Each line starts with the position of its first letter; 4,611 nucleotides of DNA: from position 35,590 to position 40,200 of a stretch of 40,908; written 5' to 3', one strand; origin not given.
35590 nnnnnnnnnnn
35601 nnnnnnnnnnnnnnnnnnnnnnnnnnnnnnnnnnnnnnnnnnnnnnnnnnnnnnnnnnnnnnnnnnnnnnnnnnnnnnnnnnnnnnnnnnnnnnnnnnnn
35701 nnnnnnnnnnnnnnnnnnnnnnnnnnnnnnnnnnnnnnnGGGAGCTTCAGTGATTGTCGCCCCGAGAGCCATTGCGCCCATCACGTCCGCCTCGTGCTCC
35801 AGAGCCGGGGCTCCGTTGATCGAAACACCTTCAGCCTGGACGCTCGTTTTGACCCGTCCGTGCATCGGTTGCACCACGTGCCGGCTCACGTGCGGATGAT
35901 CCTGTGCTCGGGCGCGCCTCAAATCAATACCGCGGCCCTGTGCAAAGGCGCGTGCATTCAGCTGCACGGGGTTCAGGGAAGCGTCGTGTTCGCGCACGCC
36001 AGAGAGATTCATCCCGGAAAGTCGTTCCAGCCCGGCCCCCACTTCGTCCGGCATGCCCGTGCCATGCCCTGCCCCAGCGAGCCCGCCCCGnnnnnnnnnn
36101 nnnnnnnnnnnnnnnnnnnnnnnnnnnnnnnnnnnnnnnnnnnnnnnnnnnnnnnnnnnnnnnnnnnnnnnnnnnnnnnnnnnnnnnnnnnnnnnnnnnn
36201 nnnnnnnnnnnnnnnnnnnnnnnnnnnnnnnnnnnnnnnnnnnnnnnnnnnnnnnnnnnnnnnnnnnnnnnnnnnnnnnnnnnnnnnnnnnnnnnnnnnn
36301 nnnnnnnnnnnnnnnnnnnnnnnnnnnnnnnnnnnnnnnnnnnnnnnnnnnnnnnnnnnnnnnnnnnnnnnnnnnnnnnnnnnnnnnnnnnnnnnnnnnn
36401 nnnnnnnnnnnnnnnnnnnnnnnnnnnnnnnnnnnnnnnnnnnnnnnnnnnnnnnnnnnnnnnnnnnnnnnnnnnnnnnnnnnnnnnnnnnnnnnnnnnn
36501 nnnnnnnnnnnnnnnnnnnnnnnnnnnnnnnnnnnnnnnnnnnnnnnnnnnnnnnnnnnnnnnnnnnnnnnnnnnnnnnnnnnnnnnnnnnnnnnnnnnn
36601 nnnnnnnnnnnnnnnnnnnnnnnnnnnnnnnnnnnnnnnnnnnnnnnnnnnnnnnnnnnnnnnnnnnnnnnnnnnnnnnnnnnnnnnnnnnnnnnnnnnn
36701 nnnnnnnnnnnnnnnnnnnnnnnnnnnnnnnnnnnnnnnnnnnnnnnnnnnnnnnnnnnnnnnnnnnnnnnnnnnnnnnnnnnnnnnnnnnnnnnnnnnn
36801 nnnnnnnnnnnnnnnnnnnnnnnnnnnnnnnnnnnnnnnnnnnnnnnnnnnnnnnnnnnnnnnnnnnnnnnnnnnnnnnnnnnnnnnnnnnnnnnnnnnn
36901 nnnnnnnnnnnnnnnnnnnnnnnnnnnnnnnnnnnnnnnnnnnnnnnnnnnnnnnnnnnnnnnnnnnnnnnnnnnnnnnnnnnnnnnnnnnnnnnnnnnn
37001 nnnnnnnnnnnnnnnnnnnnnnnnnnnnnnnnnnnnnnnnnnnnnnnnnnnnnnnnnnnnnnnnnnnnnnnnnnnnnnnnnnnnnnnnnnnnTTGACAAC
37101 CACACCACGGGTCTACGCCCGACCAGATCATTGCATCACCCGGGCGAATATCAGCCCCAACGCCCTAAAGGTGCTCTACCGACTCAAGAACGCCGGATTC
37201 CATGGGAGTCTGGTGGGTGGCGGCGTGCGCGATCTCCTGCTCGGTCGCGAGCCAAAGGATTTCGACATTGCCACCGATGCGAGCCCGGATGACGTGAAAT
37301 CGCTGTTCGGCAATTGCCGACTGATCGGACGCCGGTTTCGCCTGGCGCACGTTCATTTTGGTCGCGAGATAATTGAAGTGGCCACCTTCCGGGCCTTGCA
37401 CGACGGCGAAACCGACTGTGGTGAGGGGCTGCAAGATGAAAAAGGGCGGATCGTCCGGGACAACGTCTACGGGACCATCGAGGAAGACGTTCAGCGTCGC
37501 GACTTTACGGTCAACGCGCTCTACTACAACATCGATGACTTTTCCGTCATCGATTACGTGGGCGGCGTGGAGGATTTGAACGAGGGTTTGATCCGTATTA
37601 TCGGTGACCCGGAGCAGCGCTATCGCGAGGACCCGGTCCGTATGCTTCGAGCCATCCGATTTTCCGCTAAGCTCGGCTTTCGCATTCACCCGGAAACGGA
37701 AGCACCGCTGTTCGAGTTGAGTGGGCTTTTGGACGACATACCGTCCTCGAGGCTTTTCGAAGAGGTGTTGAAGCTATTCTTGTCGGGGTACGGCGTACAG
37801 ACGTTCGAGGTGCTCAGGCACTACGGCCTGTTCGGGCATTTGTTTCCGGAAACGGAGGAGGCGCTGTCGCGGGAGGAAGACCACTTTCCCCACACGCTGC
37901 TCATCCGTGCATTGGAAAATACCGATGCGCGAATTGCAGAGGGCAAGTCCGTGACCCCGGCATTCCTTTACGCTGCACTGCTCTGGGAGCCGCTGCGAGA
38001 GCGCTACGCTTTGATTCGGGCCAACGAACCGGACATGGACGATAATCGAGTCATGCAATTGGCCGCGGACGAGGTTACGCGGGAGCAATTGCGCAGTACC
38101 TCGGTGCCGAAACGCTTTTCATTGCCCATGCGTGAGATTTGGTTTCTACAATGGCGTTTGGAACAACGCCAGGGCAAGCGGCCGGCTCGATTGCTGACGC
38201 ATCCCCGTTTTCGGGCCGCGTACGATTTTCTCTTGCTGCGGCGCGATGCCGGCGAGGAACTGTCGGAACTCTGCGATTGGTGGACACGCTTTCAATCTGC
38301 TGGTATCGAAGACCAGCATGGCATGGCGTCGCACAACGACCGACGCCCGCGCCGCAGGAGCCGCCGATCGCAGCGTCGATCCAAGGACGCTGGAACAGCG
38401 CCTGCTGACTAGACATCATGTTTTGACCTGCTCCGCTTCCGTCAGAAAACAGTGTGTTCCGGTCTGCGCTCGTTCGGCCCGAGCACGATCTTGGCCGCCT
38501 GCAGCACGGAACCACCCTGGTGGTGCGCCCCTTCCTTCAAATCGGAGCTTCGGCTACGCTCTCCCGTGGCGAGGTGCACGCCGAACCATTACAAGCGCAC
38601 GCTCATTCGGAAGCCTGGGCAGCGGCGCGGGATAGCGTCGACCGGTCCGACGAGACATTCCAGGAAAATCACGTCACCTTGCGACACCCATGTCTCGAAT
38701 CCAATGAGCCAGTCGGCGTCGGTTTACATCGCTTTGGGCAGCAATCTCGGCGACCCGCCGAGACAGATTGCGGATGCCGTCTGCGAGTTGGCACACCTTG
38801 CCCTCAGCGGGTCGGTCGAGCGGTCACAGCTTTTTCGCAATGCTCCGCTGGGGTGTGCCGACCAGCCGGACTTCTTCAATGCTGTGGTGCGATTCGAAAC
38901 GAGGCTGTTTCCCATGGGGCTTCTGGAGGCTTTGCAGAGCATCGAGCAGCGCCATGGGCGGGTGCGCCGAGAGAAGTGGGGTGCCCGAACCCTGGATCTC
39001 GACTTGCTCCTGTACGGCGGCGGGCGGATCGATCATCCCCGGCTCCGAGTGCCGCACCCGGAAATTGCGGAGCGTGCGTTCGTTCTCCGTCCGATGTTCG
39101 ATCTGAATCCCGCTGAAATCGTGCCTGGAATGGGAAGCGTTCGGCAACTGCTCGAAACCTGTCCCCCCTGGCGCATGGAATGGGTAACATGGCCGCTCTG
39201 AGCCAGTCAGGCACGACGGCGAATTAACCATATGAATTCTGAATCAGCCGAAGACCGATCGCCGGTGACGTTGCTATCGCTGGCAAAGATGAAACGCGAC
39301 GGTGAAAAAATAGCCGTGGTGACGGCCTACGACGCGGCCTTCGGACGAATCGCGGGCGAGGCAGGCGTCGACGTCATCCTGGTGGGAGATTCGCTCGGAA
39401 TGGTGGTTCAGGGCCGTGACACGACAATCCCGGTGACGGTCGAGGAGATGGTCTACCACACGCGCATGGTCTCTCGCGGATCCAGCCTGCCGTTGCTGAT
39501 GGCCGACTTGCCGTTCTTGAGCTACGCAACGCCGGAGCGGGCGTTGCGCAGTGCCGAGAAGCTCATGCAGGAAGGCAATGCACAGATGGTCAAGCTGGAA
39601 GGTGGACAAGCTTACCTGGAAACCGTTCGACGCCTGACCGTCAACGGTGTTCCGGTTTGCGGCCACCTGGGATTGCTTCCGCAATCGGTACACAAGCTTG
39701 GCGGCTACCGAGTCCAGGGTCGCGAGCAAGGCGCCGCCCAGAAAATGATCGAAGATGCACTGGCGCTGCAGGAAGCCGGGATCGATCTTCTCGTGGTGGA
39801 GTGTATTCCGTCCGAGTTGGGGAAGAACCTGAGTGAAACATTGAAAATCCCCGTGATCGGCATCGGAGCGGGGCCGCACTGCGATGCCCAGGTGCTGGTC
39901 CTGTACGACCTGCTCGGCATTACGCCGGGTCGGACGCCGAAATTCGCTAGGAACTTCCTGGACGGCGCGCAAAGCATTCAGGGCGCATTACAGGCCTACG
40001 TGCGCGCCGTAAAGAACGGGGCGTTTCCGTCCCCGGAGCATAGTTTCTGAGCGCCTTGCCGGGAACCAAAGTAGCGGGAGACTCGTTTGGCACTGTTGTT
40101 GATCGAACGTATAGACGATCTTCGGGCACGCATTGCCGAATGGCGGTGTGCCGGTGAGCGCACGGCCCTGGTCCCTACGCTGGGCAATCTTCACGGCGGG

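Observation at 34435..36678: Orphan DUF4157-type multidomain protein: best candidate for an undescribed effector/toxin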

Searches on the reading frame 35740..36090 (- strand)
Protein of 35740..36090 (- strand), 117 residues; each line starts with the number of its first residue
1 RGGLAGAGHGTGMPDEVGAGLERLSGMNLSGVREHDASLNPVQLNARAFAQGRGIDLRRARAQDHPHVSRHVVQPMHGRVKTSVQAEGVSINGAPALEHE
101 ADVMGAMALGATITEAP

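Call 101: search_dna_similar(query=window:35740-36090:-, collection=plasmids, mode=protein, max_evalue=0.00001, max_rows=12)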
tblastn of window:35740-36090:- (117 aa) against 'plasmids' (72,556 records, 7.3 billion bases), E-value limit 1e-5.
Records with a match: 8; places in all: 8; records where one place covers at least 80% of the query: 7.
Best place of each record, by identity: <60% 8.
By first word of the organism name: Dinoroseobacter 3; Fulvitalea 1; Acaryochloris 1; Photobacterium 1; Vibrio 1; Parabacteroides 1.
By predicted mobility (MOB-suite, as given by PLSDB): non-mobilizable 7; conjugative 1.
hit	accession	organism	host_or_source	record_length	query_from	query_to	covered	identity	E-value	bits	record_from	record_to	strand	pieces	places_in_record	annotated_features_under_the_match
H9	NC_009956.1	Dinoroseobacter shibae DFL 12 = DSM 16493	-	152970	16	109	80%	47.9%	9e-16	78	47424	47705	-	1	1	DUF4157 domain-containing protein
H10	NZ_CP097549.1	Dinoroseobacter shibae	Alexandrium ostenfeldii,pure culture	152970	16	109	80%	47.9%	9e-16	78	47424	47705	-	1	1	DUF4157 domain-containing protein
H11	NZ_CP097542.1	Dinoroseobacter shibae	Prorocentrum lima,pure culture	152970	16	109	80%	47.9%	9e-16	78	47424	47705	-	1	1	DUF4157 domain-containing protein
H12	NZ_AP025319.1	Fulvitalea axinellae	-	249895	13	105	79%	43.6%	1e-13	72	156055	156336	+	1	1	DUF4157 domain-containing protein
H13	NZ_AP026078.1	Acaryochloris marina MBIC10699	cell culture,Ascidian, Diplosoma similis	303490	13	113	86%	38.6%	4e-12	68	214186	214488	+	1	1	DUF4157 domain-containing protein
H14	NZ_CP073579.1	Photobacterium sp. GJ3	-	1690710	13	111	85%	37.4%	2e-11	66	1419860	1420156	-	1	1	record has no annotation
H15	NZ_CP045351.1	Vibrio aquimaris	pure culture,Non-filtered water from ...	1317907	13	108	82%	37.5%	1e-11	67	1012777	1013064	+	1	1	none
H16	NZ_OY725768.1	Parabacteroides distasonis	-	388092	13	108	82%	36.8%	5e-9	59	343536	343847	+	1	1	DUF4157 domain-containing protein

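Call 102: get_annotated_region(hit=H9, flank=15000)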
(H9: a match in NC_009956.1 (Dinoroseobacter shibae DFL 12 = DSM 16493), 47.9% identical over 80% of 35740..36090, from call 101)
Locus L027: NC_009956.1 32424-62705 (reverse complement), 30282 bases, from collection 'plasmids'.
description: Dinoroseobacter shibae DFL 12 = DSM 16493 plasmid pDSHI02, complete sequence
organism: Dinoroseobacter shibae DFL 12 = DSM 16493 (NCBI taxid 398580)
taxonomy: Bacteria; Pseudomonadota; Alphaproteobacteria; Rhodobacterales; Roseobacteraceae; Dinoroseobacter; Dinoroseobacter shibae; Dinoroseobacter shibae DFL 12 = DSM 16493
host: -; source: -; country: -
typing (MOB-suite, as given by PLSDB): non-mobilizable; replicon rep_cluster_252
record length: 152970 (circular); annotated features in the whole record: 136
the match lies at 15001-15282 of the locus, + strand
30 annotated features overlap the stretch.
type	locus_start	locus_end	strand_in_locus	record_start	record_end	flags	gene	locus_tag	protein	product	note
CDS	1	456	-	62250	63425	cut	-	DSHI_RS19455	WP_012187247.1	ParB N-terminal domain-containing protein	-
CDS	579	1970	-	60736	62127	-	-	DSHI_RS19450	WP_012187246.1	AAA family ATPase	-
CDS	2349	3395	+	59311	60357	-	-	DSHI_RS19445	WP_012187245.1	replication initiator protein A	-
CDS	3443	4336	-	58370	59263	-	-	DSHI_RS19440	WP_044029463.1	recombinase family protein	GO:0006310 - DNA recombination [Evidence IEA]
CDS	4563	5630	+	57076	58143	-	-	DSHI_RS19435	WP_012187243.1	hypothetical protein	-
CDS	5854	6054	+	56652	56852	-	-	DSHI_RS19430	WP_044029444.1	TrkA C-terminal domain-containing protein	-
CDS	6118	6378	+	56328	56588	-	-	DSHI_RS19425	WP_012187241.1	Rho termination factor N-terminal domain-containing protein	GO:0006353 - DNA-templated transcription termination [Evidence IEA]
CDS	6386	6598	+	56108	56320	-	-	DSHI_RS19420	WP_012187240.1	DUF2945 domain-containing protein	-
CDS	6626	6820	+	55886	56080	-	-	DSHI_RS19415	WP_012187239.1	PLD nuclease N-terminal domain-containing protein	-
CDS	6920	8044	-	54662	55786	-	-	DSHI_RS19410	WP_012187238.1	ParB N-terminal domain-containing protein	-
CDS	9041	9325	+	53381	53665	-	-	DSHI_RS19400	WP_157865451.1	DnaA N-terminal domain-containing protein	-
CDS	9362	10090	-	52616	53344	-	-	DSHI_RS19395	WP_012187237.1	Crp/Fnr family transcriptional regulator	GO:0006355 - regulation of DNA-templated transcription [Evidence IEA]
CDS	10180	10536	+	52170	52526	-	-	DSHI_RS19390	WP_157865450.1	hypothetical protein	-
CDS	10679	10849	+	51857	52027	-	-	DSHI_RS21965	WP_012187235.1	DUF1328 domain-containing protein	-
CDS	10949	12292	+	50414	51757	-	gdhA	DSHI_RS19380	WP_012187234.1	NADP-specific glutamate dehydrogenase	GO:0006520 - amino acid metabolic process [Evidence IEA]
CDS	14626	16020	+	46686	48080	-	-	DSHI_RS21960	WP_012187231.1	DUF4157 domain-containing protein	-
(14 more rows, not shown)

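Call 103: search_protein_families(library=pfam, proteins=[L027:14626-16020:+], max_evalue=0.01)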
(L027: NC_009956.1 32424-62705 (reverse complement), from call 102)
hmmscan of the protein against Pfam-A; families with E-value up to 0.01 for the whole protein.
L027:14626-16020:+ (464 aa): 1 family
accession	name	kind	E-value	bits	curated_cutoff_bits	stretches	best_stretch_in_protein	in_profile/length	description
PF13699.11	eCIS_core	-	7.5e-10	39.3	22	1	123-188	2-78/79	eCIS core domain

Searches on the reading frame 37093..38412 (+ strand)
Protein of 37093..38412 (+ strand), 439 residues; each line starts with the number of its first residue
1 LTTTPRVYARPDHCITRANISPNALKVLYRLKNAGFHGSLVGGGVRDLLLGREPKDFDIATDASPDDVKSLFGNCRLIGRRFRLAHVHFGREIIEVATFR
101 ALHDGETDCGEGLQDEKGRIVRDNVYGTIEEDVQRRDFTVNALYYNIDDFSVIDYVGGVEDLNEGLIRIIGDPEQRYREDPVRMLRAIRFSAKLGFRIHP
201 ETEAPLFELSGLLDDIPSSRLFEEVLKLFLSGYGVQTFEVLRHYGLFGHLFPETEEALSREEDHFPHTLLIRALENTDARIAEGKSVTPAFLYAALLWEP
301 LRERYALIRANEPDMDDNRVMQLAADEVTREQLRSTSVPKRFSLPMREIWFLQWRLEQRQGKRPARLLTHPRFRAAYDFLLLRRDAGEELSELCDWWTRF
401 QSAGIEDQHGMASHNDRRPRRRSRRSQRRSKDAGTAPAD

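Call 19: search_protein_families(library=pfam, proteins=[window:37093-38412:+], max_evalue=0.001)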
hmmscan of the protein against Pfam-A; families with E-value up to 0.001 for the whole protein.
window:37093-38412:+ (439 aa): 3 families
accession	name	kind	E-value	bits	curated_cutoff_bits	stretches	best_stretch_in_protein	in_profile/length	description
PF12626.12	PolyA_pol_arg_C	-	1.5e-39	135.2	22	1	316-429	4-117/119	Polymerase A arginine-rich C-terminus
PF01743.26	PolyA_pol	-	6.1e-37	127.2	23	1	40-168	3-126/126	Poly A polymerase head domain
PF12627.12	PolyA_pol_RNAbd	-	2.1e-20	72.7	22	1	195-257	1-63/64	Probable RNA and SrmB- binding site of polymerase A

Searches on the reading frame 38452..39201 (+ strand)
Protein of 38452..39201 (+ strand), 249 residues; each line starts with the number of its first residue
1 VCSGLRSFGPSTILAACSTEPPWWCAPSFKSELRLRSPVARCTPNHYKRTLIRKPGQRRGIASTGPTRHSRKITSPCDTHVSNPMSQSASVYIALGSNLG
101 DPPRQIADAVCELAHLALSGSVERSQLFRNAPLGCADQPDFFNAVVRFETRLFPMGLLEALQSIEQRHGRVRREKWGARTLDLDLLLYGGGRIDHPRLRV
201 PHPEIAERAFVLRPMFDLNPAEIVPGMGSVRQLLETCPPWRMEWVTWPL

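Call 19: search_protein_families(library=pfam, proteins=[window:38452-39201:+], max_evalue=0.001)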
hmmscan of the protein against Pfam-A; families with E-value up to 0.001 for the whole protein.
window:38452-39201:+ (249 aa): 1 family
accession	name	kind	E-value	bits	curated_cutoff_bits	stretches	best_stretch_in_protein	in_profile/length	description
PF01288.25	HPPK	-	5.7e-37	127.1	25.7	1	92-220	1-116/116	7,8-dihydro-6-hydroxymethylpterin-pyrophosphokinase (HPPK)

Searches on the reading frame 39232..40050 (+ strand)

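Call 19: search_protein_families(library=pfam, proteins=[window:39232-40050:+], max_evalue=0.001)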
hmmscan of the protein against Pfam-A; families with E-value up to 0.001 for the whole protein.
window:39232-40050:+ (272 aa): 2 families
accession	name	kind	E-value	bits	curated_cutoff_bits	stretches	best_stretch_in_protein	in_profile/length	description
PF02548.21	Pantoate_transf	-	7.4e-109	363.6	28.7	1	12-267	2-258/259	Ketopantoate hydroxymethyltransferase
PF01177.27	Asp_Glu_race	-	0.00017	21.9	31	0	165-212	49-97/211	Asp/Glu/Hydantoin racemase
